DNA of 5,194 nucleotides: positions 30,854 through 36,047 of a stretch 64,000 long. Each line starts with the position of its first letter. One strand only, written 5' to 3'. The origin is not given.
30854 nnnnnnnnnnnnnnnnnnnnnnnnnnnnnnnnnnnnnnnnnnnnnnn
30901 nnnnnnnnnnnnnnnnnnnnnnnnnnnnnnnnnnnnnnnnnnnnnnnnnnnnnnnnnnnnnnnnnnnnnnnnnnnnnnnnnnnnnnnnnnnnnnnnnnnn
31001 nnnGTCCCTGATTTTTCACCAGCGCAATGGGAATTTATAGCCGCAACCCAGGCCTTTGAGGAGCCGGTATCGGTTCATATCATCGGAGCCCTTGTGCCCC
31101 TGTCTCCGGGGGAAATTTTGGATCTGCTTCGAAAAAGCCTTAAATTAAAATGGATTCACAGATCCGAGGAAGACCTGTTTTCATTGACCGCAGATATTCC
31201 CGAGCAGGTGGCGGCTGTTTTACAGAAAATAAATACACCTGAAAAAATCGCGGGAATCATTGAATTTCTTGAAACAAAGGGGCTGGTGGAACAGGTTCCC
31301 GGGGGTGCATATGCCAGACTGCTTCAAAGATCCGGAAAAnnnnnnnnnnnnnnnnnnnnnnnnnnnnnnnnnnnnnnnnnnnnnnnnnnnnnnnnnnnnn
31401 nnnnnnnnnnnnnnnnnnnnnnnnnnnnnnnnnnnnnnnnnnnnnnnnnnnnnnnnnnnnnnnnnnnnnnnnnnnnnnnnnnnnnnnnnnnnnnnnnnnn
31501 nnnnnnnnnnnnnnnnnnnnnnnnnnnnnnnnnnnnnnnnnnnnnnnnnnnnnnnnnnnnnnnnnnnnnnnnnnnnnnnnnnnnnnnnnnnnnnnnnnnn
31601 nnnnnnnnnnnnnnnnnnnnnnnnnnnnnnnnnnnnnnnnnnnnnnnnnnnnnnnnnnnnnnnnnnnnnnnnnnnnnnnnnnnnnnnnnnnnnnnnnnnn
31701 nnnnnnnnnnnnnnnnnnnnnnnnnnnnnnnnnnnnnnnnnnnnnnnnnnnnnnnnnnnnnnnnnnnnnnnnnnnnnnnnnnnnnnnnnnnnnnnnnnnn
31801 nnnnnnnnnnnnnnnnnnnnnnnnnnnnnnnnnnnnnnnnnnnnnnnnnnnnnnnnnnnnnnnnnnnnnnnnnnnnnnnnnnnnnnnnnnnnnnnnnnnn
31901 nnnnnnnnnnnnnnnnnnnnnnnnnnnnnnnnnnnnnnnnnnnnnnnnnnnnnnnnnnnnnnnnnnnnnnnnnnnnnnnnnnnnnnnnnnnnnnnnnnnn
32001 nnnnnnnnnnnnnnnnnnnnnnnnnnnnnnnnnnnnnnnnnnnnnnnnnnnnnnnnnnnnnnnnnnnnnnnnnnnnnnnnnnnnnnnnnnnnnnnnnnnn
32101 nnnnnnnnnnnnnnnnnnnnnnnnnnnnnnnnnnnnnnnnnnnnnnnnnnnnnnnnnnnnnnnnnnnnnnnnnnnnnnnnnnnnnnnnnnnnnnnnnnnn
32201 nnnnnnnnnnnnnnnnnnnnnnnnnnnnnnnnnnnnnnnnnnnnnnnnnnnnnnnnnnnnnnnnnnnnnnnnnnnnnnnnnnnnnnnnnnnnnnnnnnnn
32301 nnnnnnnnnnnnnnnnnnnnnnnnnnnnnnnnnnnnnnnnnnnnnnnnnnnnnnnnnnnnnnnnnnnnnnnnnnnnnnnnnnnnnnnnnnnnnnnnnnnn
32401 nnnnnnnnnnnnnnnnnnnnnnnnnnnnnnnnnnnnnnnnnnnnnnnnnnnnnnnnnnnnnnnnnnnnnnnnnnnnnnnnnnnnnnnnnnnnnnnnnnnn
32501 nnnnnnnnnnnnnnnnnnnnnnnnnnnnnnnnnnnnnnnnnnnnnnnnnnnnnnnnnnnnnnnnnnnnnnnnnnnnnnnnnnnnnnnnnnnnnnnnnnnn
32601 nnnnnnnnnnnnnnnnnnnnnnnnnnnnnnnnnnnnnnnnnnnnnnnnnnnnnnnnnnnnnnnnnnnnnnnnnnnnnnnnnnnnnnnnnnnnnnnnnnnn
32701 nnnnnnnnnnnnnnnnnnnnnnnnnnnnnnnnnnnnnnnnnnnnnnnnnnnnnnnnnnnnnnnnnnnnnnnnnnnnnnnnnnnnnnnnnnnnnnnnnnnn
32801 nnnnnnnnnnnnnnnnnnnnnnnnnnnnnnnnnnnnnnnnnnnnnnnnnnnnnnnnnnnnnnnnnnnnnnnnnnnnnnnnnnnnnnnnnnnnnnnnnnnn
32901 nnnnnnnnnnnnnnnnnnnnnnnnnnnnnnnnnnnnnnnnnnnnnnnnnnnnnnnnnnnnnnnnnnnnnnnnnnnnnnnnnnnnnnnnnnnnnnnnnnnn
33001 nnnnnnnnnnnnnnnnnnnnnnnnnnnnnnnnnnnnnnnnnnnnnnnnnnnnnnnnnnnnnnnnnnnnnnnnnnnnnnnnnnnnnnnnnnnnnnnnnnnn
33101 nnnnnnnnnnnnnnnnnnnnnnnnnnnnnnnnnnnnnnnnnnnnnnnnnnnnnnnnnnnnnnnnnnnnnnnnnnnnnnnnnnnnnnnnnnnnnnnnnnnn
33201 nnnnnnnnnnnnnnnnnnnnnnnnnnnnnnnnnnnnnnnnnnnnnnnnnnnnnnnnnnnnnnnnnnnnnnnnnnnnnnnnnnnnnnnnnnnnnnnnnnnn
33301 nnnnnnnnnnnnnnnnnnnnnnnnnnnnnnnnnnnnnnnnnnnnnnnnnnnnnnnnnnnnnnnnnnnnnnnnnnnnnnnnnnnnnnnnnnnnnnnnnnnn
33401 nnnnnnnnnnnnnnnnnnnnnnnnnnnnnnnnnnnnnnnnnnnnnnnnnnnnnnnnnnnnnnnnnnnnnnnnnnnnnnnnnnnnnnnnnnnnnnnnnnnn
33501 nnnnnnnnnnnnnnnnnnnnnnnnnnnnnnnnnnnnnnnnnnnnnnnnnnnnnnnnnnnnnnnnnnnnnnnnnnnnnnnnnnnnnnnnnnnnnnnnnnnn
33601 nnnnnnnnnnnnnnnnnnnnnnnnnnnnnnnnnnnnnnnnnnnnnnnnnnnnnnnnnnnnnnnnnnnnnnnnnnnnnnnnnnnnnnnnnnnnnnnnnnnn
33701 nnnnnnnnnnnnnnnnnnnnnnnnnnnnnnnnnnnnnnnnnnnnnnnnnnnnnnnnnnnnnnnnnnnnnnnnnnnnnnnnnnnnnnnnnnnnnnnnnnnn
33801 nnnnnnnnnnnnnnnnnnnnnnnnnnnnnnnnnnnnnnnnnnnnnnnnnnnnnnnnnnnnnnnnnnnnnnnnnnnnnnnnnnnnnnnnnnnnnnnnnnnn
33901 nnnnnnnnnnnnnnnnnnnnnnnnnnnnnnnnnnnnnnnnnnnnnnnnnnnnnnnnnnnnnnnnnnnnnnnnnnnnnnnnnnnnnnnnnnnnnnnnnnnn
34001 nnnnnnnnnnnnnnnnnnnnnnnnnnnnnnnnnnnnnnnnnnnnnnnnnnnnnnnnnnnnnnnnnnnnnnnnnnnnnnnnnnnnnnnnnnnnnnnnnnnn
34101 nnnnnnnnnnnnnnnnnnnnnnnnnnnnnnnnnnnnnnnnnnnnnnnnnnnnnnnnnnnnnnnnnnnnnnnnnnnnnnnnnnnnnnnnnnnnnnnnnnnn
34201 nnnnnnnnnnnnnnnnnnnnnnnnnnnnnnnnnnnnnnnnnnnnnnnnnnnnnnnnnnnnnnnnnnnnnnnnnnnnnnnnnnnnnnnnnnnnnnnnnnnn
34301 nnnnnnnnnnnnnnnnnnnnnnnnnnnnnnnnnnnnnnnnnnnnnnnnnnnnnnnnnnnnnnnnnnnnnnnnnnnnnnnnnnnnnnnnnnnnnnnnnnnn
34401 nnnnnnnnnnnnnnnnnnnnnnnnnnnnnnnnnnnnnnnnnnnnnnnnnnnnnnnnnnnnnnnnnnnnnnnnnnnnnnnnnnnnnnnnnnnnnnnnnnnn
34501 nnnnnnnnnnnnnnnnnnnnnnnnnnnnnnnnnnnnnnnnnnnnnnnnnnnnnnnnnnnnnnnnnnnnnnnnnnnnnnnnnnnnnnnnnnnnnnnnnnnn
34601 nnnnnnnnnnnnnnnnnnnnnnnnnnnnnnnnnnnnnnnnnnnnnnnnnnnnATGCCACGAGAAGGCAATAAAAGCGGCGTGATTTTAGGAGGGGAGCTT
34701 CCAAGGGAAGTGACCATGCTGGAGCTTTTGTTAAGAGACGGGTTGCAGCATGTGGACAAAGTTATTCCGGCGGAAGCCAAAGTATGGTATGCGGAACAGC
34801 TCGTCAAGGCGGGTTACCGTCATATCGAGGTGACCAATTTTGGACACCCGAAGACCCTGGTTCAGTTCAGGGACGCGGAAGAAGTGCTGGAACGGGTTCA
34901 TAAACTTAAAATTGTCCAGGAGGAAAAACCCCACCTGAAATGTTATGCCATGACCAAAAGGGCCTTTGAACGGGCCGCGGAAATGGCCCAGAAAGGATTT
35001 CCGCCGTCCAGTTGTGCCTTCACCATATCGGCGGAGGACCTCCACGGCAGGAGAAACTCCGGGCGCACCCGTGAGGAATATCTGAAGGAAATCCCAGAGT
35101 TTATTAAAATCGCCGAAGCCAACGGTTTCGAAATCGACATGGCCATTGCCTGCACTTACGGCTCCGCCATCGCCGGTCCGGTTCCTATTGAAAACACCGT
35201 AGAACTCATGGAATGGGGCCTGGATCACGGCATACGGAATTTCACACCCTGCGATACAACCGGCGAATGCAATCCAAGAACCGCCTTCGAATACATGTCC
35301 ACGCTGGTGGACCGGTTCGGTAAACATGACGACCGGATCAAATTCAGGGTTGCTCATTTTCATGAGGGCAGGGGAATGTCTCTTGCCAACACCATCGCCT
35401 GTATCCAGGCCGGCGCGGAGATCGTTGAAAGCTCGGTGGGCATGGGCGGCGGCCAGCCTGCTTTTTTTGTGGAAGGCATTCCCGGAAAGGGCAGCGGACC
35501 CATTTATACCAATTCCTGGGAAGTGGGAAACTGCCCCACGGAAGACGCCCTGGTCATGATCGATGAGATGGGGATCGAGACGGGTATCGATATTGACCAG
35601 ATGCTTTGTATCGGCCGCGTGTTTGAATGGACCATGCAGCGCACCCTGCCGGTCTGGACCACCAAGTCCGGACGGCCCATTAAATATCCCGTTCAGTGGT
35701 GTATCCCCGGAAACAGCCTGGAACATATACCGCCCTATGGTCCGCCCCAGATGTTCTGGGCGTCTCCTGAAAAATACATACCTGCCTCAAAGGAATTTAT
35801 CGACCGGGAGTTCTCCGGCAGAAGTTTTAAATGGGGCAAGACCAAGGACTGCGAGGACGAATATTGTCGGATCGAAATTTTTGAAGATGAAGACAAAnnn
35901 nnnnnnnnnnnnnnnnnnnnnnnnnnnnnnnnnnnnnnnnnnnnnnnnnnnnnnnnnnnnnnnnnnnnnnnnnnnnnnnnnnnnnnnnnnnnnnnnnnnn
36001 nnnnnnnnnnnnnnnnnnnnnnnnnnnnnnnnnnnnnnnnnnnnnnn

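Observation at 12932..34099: Three paralogous 1040-1100 aa sigma54 activators with an unrecognised ~550-aa N-terminal sensor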

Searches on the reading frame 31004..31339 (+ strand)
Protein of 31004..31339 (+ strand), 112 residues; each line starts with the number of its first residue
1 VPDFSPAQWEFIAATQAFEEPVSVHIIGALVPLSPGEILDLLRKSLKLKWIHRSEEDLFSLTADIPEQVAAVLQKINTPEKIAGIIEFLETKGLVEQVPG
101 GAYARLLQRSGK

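Call 49: search_solved_structures(query=A3, max_evalue=10)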
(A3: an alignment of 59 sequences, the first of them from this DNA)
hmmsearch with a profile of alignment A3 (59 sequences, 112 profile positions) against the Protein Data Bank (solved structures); distinct sequences matched with E-value up to 10: 13.
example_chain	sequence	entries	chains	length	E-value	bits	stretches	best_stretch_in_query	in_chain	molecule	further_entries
8g9k_A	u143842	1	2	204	0.13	15.7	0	19-59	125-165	THR2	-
3ljc_A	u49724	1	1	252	0.14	15.6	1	56-96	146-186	ATP-dependent protease La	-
8gpv_A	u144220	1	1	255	0.49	13.9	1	4-84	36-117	Magnesium transporter MgtE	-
2e8b_A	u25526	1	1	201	0.53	13.7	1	11-86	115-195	Probable molybdopterin-guanine dinucleotide biosynthesis protein A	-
6j0e_A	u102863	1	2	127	0.61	13.5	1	11-67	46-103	Arsenic responsive repressor ArsR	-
3by6_A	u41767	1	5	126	0.64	13.5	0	53-100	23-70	Predicted transcriptional regulator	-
4mnu_A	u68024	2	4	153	0.74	13.3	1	33-75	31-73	SlyA-like transcription regulator | MarR family transcriptional regulator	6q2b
7ok0_F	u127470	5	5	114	0.79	13.2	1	37-89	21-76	DNA-directed RNA polymerase, subunit F | DNA-directed RNA polymerase subunit Rpo4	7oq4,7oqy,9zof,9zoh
8hep_B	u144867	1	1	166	1.4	12.4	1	39-91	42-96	Anti-sigma factor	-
8bk2_A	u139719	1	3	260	1.5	12.3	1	39-88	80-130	Factor H-binding protein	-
4z3t_A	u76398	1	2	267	1.5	12.3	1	39-88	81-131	Factor H binding protein variant A10_001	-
6u5z_A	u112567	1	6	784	1.5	12.3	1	56-96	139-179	Lon protease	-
4ayn_A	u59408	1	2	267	1.5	12.2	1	39-88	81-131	FACTOR H-BINDING PROTEIN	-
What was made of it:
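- Tried and rejected: A profile search of the winged-helix domain against PDB sequences found nothing significant, best E 0.13 (call 49).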

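Call 54: predict_structure(alignment_id=A3)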
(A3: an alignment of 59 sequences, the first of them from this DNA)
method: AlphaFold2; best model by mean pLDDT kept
length: 112 residues; sequences in the alignment: 59
mean_pLDDT: 96.4   pTM: 0.88
mean pLDDT of the five models: 96.4, 96.3, 95.4, 95.1, 94.7
residues with pLDDT >= 90: 108; 70-90: 4; 50-70: 0; < 50: 0
segments of 3 or more residues with pLDDT < 50: none
pLDDT, mean of each block of 10 residues (from residue 1): 93 98 97 96 97 95 96 98 98 98 97 90
secondary structure, 60 per line:
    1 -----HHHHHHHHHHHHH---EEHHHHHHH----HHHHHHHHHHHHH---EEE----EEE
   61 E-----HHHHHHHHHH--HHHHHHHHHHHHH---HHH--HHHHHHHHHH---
elements in order: H6-18 H24-30 H35-47 E51-53 E58-61 H67-76 H79-91 H100-109
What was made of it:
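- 31004..31330 (+): N-terminal winged-helix domain of EBP-3 (H-H-H-strand-strand plus three helices); acidic across the family. AF2 pLDDT 96.4 (call 54).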

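Call 57: fold_search(model_id=the predicted structure, library=pdb)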
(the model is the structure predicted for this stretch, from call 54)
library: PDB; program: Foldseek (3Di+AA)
matches with E <= 10: 1460; with E <= 0.001: 0
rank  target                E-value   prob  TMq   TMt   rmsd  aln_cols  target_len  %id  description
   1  3vb2_B                1.5e-02  0.99  0.49  0.42   8.5       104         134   17  Crystal Structure of the Reduced Form of MarR from E.coli (released 2013-01-30)
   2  5yhz                  1.9e-02  0.99  0.48  0.39   6.9        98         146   20  Structure of Lactococcus lactis ZitR, E41A mutant (released 2017-12-06)
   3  3hsr_B                2.1e-02  0.99  0.49  0.43   5.7       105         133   22  Crystal structure of Staphylococcus aureus protein SarZ in mixed disulfide form (released 2009-07-07)
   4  3oop                  2.1e-02  0.99  0.47  0.39   9.2       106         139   22  The structure of a protein with unknown function from Listeria innocua Clip11262 (released 2010-09-22)
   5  8jxk_E                2.1e-02  0.91  0.40  0.31   8.5       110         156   16  Crystal Structure of Rv0047c from Mycobacterium tuberculosis (released 2024-07-03)
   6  8tji_B                2.1e-02  0.87  0.40  0.16  12.4       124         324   11  SAM-dependent methyltransferase RedM, apo (released 2023-12-13)
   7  8tjj_C                2.1e-02  0.85  0.39  0.16  11.8       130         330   12  SAM-dependent methyltransferase RedM bound to SAM (released 2023-12-13)
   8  5yhx_H                2.2e-02  0.98  0.46  0.39   9.4       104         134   20  Structure of Lactococcus lactis ZitR, wild type (released 2017-12-06)
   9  4gxo_B                2.2e-02  0.98  0.47  0.39   7.0       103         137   21  Crystal structure of Staphylococcus aureus protein SarZ mutant C13E (released 2012-09-26)
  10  4gxo_A                2.3e-02  0.98  0.47  0.40   6.6       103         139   22  Crystal structure of Staphylococcus aureus protein SarZ mutant C13E (released 2012-09-26)
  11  8eju_B                2.3e-02  0.97  0.45  0.22   9.8        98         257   18  The crystal structure of Pseudomonas putida PcaR (released 2024-03-20)
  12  6pco_A                2.3e-02  0.95  0.48  0.39  11.9       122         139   16  Mechanism for regulation of DNA binding of Bordetella bronchiseptica BpsR by 6-hydroxynicotinic acid (released 2019-11-06)
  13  5yhx_B                2.6e-02  0.96  0.44  0.36   9.4       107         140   22  Structure of Lactococcus lactis ZitR, wild type (released 2017-12-06)
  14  7el2_B                3.2e-02  0.98  0.47  0.42   7.2       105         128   17  Crystal structure of apo-HpaR from Acinetobacter baumannii (released 2022-01-19)
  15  3vod_B                3.4e-02  0.98  0.47  0.40   8.6       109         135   17  Crystal Structure of mutant MarR C80S from E.coli (released 2013-03-06)
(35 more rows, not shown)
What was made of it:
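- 31004..31330 (+): Foldseek gives MarR/SarZ/IclR, prob 0.99, E about 0.02 (call 57).
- On RRNPP peptide receptors (HTH-TPR): However, the N-domain is a MarR-like winged helix (call 57).
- The winged-helix fold matches are generic MarR/IclR (call 57).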

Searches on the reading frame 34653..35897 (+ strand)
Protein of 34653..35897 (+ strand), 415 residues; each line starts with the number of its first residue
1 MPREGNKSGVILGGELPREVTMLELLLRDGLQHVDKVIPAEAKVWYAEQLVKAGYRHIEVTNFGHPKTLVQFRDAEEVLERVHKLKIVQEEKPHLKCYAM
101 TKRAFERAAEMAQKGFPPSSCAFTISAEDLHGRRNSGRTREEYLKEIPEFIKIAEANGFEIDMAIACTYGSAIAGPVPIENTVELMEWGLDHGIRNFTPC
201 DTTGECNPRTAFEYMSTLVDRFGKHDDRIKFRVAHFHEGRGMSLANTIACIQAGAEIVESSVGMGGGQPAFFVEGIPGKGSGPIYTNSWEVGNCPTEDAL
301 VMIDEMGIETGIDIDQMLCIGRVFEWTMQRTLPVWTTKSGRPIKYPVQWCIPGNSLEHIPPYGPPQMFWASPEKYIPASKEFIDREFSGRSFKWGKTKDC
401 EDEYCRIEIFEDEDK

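Call 10: search_protein_families(library=pfam, proteins=[window:34653-35897:+], max_evalue=0.001)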
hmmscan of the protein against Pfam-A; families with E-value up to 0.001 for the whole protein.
window:34653-35897:+ (415 aa): 1 family
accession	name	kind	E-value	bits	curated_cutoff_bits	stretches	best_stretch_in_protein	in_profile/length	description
PF00682.25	HMGL-like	-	6.1e-26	91.8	29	1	21-320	3-256/260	HMGL-like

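Call 61: search_protein_families(library=ncbifam, proteins=[window:34653-35897:+], max_evalue=1e-10)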
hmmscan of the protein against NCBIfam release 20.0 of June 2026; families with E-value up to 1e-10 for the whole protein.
window:34653-35897:+ (415 aa): 4 families
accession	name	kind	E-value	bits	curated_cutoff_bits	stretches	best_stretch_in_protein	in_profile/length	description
NF004283.0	PRK05692.1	subfamily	2.2e-38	132.1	246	1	16-333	3-289/300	hydroxymethylglutaryl-CoA lyase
TIGR02660.1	nifV_homocitr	equivalog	1.9e-15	57.1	462.9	1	21-265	3-222/365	homocitrate synthase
TIGR02146.1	LysS_fung_arch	equivalog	3.2e-13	49.7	413.55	1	25-264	4-219/344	homocitrate synthase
NF002085.0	PRK00915.1-2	subfamily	4.6e-13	48.7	517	1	16-263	10-232/504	2-isopropylmalate synthase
